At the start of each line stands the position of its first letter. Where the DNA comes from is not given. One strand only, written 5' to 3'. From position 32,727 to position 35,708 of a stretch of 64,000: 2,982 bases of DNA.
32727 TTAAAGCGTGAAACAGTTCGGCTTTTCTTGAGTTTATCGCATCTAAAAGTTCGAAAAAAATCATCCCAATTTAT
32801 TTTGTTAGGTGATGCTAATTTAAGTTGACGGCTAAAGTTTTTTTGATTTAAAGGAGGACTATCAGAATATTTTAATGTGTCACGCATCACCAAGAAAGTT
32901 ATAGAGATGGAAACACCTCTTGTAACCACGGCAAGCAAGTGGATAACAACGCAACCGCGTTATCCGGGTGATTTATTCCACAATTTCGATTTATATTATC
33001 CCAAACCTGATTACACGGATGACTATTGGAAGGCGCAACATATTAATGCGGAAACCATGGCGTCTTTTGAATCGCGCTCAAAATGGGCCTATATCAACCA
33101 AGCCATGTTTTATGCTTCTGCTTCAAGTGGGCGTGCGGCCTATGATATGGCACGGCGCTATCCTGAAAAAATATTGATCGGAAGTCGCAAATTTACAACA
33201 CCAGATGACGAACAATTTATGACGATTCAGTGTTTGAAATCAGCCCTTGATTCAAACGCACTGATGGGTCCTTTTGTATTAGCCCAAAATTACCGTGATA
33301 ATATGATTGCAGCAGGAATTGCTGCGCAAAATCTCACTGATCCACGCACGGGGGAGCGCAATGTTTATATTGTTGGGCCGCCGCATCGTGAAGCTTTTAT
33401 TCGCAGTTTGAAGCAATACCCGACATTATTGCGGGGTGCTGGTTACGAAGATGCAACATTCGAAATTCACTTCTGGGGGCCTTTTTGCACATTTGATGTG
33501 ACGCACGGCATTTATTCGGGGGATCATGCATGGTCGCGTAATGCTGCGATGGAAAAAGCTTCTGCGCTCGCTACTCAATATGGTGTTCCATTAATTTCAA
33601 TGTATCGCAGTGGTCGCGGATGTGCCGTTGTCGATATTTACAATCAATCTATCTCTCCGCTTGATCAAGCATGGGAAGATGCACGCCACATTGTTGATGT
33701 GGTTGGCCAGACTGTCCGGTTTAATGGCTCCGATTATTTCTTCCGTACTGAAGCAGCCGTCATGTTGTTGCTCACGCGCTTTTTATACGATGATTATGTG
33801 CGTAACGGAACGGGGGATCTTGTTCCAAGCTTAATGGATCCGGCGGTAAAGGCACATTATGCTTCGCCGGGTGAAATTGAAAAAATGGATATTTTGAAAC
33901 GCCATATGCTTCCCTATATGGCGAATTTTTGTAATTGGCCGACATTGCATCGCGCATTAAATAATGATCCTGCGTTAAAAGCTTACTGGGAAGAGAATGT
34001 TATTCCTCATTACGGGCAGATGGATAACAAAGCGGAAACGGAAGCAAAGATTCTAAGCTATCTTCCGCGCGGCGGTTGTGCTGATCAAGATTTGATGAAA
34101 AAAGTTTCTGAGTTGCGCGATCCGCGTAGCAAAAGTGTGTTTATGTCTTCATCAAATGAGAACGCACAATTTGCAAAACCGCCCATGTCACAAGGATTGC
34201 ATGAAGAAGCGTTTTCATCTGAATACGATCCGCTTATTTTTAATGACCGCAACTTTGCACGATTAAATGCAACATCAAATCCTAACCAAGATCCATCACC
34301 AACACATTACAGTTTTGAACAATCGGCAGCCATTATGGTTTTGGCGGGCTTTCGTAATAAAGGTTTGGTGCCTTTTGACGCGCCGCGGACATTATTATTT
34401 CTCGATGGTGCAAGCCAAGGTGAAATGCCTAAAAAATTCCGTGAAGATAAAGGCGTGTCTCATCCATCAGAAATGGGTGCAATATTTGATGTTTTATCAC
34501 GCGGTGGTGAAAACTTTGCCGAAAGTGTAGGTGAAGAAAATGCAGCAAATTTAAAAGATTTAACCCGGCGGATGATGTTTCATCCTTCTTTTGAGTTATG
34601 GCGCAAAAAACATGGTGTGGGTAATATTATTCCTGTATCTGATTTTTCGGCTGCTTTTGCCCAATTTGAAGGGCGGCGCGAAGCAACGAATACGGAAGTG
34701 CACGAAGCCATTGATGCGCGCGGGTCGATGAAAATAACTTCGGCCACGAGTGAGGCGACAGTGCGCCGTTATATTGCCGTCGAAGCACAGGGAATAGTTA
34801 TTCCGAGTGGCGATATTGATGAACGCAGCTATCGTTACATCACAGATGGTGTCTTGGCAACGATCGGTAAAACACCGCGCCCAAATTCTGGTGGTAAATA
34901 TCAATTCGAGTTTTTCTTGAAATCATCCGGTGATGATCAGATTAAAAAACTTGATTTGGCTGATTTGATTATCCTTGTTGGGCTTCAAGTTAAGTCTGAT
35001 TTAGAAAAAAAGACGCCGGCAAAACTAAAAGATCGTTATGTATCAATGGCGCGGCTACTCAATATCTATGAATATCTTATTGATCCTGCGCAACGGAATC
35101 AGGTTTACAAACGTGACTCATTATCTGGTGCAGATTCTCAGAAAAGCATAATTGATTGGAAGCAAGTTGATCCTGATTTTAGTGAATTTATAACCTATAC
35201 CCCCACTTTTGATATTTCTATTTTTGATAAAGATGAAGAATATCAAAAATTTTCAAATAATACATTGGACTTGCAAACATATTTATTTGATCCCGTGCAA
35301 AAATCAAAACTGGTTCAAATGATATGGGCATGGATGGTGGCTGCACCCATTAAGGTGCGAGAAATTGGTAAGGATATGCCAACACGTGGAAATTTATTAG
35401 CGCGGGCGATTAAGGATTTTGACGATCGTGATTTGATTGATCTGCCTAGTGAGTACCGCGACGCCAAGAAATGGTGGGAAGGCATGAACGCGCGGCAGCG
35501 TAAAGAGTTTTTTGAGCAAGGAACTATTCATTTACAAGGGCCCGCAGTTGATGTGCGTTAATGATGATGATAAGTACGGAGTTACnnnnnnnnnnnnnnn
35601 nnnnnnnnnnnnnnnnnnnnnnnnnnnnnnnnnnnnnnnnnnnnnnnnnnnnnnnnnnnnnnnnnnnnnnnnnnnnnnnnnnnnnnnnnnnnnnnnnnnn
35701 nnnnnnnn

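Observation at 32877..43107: Operon of three giant proteins pairing an RNase J-like core with an exonuclease I-like core: candidate undescribed nucleic-acid-targeting system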

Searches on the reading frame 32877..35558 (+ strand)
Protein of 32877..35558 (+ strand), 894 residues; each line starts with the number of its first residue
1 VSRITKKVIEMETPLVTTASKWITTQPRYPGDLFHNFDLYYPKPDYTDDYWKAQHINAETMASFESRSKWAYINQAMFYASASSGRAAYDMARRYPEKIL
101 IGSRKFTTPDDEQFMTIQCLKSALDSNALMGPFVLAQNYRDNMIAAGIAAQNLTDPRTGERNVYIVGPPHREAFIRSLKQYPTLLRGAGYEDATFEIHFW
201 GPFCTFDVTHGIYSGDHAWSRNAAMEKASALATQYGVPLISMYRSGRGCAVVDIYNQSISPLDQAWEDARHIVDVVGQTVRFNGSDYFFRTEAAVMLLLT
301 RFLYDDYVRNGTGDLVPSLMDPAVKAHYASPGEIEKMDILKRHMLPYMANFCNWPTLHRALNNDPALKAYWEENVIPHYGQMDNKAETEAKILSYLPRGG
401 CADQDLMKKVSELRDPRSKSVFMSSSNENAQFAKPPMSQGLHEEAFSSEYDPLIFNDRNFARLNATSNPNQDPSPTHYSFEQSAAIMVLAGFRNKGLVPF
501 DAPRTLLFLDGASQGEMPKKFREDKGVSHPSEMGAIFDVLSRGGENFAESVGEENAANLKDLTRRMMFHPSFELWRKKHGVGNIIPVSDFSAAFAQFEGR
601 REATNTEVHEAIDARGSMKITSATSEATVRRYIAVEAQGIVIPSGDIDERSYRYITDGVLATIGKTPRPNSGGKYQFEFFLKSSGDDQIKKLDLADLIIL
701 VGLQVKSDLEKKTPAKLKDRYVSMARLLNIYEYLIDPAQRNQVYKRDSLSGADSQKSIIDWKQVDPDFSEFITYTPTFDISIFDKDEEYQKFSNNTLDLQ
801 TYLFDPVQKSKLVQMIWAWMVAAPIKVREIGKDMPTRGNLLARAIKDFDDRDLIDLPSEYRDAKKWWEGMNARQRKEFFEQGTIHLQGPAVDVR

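Call 6: search_protein_families(library=pfam, proteins=[window:32877-35558:+], max_evalue=1)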
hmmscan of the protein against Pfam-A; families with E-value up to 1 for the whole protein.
window:32877-35558:+ (894 aa): 1 family
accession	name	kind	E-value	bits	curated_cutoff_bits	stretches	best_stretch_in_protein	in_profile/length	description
PF14418.11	OHA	-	0.27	11.6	26.1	0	671-706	10-45/77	OST-HTH Associated domain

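Call 7: search_protein_families(library=phrogs, proteins=[window:32877-35558:+], max_evalue=0.1)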
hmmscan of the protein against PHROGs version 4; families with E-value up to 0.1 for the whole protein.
window:32877-35558:+ (894 aa): 0 families

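Call 8: search_protein_families(library=ncbifam, proteins=[window:32877-35558:+], max_evalue=1)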
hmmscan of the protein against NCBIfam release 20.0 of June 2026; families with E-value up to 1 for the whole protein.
window:32877-35558:+ (894 aa): 1 family
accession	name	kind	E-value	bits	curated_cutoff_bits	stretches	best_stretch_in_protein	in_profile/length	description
NF007091.2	PRK09545.1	equivalog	0.013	14.8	268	1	655-747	41-126/318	zinc ABC transporter substrate-binding protein ZnuA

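Call 17: find_homologous_proteins(query=window:32877-35558:+)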
Query window:32877-35558:+ (894 aa): 23 proteins with E <= 0.001 among 8000 candidates.
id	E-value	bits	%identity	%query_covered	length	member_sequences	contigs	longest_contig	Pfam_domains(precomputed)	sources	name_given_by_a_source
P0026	0.0e+0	2058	100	99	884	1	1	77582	-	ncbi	-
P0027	1.3e-251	856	47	98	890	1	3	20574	-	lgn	-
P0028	2.9e-248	845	45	99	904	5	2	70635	-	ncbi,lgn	-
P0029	8.1e-237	807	45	99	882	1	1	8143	-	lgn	-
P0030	9.2e-232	790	44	99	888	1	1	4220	-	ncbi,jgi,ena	jgi:hypothetical protein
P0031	6.4e-217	741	42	99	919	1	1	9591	-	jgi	jgi:hypothetical protein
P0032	2.7e-213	729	42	99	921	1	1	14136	-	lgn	-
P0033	3.3e-212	725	43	99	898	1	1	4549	-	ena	-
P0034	3.9e-204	699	41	99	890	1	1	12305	-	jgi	-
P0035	6.8e-204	698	40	99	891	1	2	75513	-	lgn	-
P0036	9.0e-199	681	40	99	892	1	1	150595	-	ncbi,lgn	ncbi:MAG: hypothetical protein ACK4VI_07165 [Alphaproteobacteria bacterium]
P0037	1.1e-188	648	39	99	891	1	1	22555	-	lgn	-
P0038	1.8e-188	647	40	99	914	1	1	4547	-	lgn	-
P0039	2.3e-188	647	40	99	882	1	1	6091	-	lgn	-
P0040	6.9e-178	612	37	99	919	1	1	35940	-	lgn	-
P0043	1.5e-167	578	37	99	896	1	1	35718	-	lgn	-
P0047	2.7e-142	494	33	97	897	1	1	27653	-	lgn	-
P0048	9.2e-109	383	32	99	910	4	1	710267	-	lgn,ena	-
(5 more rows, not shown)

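Call 23: search_solved_structures(query=A3, max_evalue=10, show_alignments=1)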
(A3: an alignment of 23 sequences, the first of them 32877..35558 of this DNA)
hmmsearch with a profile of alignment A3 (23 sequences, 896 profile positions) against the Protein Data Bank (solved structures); distinct sequences matched with E-value up to 10: 0.

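Call 25: search_protein_families(library=padloc, proteins=[window:32877-35558:+], max_evalue=1)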
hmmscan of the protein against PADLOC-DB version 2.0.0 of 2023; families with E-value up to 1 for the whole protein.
window:32877-35558:+ (894 aa): 0 families

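Call 38: find_encoding_contigs(protein=P0048, flank=10000, max_places=2)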
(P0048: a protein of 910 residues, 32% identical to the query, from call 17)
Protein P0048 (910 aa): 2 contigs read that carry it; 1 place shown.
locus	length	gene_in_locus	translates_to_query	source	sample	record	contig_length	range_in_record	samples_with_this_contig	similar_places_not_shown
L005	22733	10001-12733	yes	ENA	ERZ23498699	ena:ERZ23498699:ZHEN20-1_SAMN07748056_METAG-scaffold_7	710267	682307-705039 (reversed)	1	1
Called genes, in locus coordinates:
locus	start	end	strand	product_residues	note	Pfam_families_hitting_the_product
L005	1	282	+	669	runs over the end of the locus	PF02824:TGS, PF07973:tRNA_SAD, PF00587:tRNA-synt_2b, PF03129:HGTP_anticodon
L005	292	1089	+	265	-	PF01507:PAPS_reduct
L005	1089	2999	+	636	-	PF00009:GTP_EFTU, PF01926:MMR_HSR1 (faint), PF03193:RsgA_GTPase (faint), PF13238:AAA_18 (faint), PF03144:GTP_EFTU_D2 (weak), PF22594:GTP-eEF1A_C, PF01583:APS_kinase, PF13671:AAA_33 (weak)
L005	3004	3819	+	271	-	PF00459:Inositol_P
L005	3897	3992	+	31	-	-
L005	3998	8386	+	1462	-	PF28553:WH_1, PF28554:DUF8437, PF28555:Helicase_dom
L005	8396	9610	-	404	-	-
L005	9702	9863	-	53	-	-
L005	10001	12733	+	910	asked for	-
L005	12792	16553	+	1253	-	-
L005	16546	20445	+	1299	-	-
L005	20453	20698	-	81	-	-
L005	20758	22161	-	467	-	PF01554:MatE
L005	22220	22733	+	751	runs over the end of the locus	PF18072:FGAR-AT_linker, PF00586:AIRS, PF02769:AIRS_C, PF00586:AIRS, PF02769:AIRS_C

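Call 39: find_encoding_contigs(protein=P0036, flank=10000, max_places=2)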
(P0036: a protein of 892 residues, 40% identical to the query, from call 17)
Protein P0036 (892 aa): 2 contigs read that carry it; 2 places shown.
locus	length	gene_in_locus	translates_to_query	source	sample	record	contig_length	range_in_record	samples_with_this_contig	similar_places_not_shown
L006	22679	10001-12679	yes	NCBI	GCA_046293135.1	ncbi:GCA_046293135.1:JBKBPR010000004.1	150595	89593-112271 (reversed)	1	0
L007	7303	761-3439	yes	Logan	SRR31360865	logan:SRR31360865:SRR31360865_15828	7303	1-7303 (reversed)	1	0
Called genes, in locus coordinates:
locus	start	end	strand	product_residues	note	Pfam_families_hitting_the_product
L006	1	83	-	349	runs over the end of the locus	PF00152:tRNA-synt_2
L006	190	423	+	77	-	PF01197:Ribosomal_L31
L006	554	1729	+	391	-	PF00278:Orn_DAP_Arg_deC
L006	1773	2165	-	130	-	PF00856:SET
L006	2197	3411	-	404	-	PF02784:Orn_Arg_deC_N, PF00278:Orn_DAP_Arg_deC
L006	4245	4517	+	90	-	PF04384:Fe-S_assembly (weak)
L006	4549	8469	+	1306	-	PF28554:DUF8437, PF04851:ResIII (faint), PF28555:Helicase_dom, PF00271:Helicase_C (weak)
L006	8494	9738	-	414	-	-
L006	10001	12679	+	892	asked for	-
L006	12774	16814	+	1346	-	-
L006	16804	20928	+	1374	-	-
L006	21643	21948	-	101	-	PF04800:NDUS4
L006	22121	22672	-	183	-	PF02643:DUF192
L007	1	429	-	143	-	?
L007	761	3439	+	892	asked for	-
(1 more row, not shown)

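Call 40: find_encoding_contigs(protein=P0035, flank=10000, max_places=2)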
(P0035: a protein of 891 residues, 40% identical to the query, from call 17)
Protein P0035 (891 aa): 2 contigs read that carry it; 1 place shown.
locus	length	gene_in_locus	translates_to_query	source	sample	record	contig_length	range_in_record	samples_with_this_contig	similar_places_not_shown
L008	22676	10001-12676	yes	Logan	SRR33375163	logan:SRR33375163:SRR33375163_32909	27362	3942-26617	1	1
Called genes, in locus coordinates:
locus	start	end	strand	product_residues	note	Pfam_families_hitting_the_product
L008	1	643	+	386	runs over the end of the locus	PF02353:CMAS, PF13489:Methyltransf_23, PF08241:Methyltransf_11, PF08242:Methyltransf_12, PF13649:Methyltransf_25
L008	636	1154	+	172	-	PF16036:Chalcone_3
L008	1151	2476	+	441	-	PF07690:MFS_1, PF13347:MFS_2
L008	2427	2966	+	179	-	PF12915:DUF3833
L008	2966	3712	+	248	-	PF00106:adh_short, PF08659:KR, PF01370:Epimerase, PF13561:adh_short_C2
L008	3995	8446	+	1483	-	PF28553:WH_1, PF28554:DUF8437, PF00176:SNF2-rel_dom (faint), PF28555:Helicase_dom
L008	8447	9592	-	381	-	-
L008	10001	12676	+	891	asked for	-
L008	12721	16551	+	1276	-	-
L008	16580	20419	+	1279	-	-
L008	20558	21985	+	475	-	PF02321:OEP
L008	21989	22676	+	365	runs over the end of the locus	PF25944:Beta-barrel_RND (faint), PF25917:BSH_RND (weak), PF25954:Beta-barrel_RND_2, PF25967:RND-MFP_C (weak), PF25989:YknX_C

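Call 42: search_protein_families(library=pfam, proteins=[L006:4549-8466:+, L006:8497-9738:-, L005:8399-9610:-], max_evalue=0.1)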
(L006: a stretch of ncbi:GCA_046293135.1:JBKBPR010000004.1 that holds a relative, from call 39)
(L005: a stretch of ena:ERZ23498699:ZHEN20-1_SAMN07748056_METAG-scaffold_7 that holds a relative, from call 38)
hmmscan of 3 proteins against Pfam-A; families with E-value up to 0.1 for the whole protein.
L006:4549-8466:+ (1306 aa): 4 families
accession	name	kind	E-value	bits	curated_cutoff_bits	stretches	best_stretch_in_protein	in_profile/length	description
PF00271.37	Helicase_C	-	4.1e-06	27.4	23.5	1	1001-1073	39-109/110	Helicase conserved C-terminal domain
PF04851.21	ResIII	-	1e-05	26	22.5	1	487-607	3-114/164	Type III restriction enzyme, res subunit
PF00176.29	SNF2-rel_dom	-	0.027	14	24.9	0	498-587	12-97/290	SNF2-related domain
PF00270.35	DEAD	-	0.03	14.5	26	0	490-559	2-73/167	DEAD/DEAH box helicase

L006:8497-9738:- (414 aa): 0 families

L005:8399-9610:- (404 aa): 0 families

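Call 55: search_protein_families(library=padloc, proteins=[L006:4549-8466:+, L005:3998-8383:+, L008:3995-8443:+], max_evalue=0.01)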
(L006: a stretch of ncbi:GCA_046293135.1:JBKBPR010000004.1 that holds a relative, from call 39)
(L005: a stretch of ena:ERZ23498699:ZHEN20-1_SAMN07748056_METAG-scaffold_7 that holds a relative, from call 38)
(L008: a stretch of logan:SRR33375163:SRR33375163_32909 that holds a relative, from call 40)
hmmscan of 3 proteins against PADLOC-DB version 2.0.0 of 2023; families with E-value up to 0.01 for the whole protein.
L006:4549-8466:+ (1306 aa): 5 families
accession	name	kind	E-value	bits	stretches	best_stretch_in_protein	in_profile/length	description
PDLC02621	DrmD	-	1.3e-07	28.2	1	990-1107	537-654/1040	DrmD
PDLC02633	DrmD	-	3.4e-07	26.6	1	990-1092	542-647/839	DrmD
PDLC02634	DrmD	-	6.6e-07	25.5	1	1013-1109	524-618/900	DrmD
PDLC02193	PLD_Helicase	-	6.1e-05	19.3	1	1012-1101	738-825/905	-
PDLC01252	Cas3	-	0.0024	15.3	1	983-1106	211-321/324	CAS-I; effector_G3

L005:3998-8383:+ (1462 aa): 1 family
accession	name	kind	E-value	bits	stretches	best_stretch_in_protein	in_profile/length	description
PDLC02627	DrmD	-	0.0008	15.7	0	469-541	289-361/748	DrmD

L008:3995-8443:+ (1483 aa): 0 families

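Call 59: find_encoding_contigs(protein=P0043, flank=10000, max_places=1)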
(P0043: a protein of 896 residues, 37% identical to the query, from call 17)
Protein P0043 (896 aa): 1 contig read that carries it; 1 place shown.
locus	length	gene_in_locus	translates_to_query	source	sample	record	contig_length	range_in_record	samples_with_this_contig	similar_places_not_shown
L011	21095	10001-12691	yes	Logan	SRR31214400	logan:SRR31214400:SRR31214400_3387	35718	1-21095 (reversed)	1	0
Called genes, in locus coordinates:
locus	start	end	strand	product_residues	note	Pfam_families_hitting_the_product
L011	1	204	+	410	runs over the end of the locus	PF03435:Sacchrp_dh_NADP, PF16653:Sacchrp_dh_C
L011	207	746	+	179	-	PF11393:T4BSS_DotI_IcmL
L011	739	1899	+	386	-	PF00278:Orn_DAP_Arg_deC, PF02784:Orn_Arg_deC_N (faint)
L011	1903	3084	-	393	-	PF02784:Orn_Arg_deC_N, PF00278:Orn_DAP_Arg_deC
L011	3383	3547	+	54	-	-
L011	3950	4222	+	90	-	PF04384:Fe-S_assembly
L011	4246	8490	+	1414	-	PF00271:Helicase_C (faint), PF28553:WH_1, PF28554:DUF8437, PF28555:Helicase_dom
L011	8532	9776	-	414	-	-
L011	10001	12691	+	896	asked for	-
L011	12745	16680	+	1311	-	-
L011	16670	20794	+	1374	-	-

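Call 60: find_encoding_contigs(protein=P0047, flank=10000, max_places=1)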
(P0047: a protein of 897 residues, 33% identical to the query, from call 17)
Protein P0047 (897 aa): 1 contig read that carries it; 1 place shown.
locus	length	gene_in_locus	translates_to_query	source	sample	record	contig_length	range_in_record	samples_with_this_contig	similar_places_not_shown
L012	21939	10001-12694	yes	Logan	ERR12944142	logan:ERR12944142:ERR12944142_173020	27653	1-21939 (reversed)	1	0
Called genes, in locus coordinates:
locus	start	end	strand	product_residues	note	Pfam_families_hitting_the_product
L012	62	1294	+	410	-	PF03435:Sacchrp_dh_NADP, PF16653:Sacchrp_dh_C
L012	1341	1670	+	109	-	PF01541:GIY-YIG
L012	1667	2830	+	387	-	PF00278:Orn_DAP_Arg_deC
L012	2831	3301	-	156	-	PF00856:SET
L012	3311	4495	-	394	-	PF02784:Orn_Arg_deC_N, PF00278:Orn_DAP_Arg_deC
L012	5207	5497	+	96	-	PF04384:Fe-S_assembly (weak)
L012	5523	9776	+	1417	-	PF28553:WH_1, PF28554:DUF8437, PF28555:Helicase_dom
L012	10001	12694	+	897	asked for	-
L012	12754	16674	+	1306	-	-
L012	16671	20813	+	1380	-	-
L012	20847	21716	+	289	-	PF00581:Rhodanese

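Call 72: search_protein_representatives(alignment_id=A3)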
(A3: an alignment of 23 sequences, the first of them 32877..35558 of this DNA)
Query: 23 sequences, 896 profile positions. Proteins with E-value up to 0.001 (for the whole library): 75; up to 1e-10: 57; up to 1e-30: 45. The best 75 are listed.
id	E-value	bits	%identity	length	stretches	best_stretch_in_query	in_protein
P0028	0.0e+00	1391.1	-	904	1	1-895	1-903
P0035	0.0e+00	1344.0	-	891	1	1-895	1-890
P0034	0.0e+00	1312.8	-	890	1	1-893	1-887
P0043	0.0e+00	1292.2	-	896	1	1-895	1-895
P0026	0.0e+00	1282.6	-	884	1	1-896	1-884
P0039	0.0e+00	1273.6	-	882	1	1-895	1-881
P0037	0.0e+00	1241.6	-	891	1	1-895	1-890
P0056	0.0e+00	1235.4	-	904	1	1-895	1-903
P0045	0.0e+00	1222.8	-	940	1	1-894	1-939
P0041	0.0e+00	1197.2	-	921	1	1-895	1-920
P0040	0.0e+00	1185.6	-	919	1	1-895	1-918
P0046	0.0e+00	1176.4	-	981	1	1-896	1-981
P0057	0.0e+00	1132.3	-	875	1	1-893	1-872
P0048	0.0e+00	1074.0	-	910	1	1-894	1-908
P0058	1.3e-282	956.8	-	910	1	1-894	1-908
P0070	1.6e-103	364.1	-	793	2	18-772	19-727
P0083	9.3e-45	169.7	-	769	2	19-750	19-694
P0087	5.0e-33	130.9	-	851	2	18-333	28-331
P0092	5.8e-18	81.0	-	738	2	62-335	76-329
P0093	1.4e-17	79.8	-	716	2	68-334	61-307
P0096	4.6e-13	64.8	-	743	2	104-334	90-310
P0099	1.3e-11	60.0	-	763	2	70-346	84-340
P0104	2.0e-09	52.8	-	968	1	101-335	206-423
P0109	4.1e-07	45.1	-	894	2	73-245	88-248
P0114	4.0e-05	38.5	-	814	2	71-213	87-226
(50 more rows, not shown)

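Call 73: search_protein_families(library=pfam, proteins=[P0070, P0083, P0087, P0092, P0093, P0096, P0099, P0104, P0109, P0114], max_evalue=0.01)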
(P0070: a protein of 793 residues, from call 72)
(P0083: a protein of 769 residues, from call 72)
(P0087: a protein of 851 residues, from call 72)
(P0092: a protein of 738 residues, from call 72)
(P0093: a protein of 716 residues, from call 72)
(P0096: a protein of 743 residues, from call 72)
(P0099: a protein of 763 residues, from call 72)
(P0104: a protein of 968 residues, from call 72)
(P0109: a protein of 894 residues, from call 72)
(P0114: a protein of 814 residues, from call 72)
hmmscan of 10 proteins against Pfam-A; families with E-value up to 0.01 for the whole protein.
P0070 (793 aa): 0 families

P0083 (769 aa): 0 families

P0087 (851 aa): 0 families

P0092 (738 aa): 0 families

P0093 (716 aa): 0 families

P0096 (743 aa): 0 families

P0099 (763 aa): 0 families

P0104 (968 aa): 0 families

P0109 (894 aa): 0 families

P0114 (814 aa): 0 families
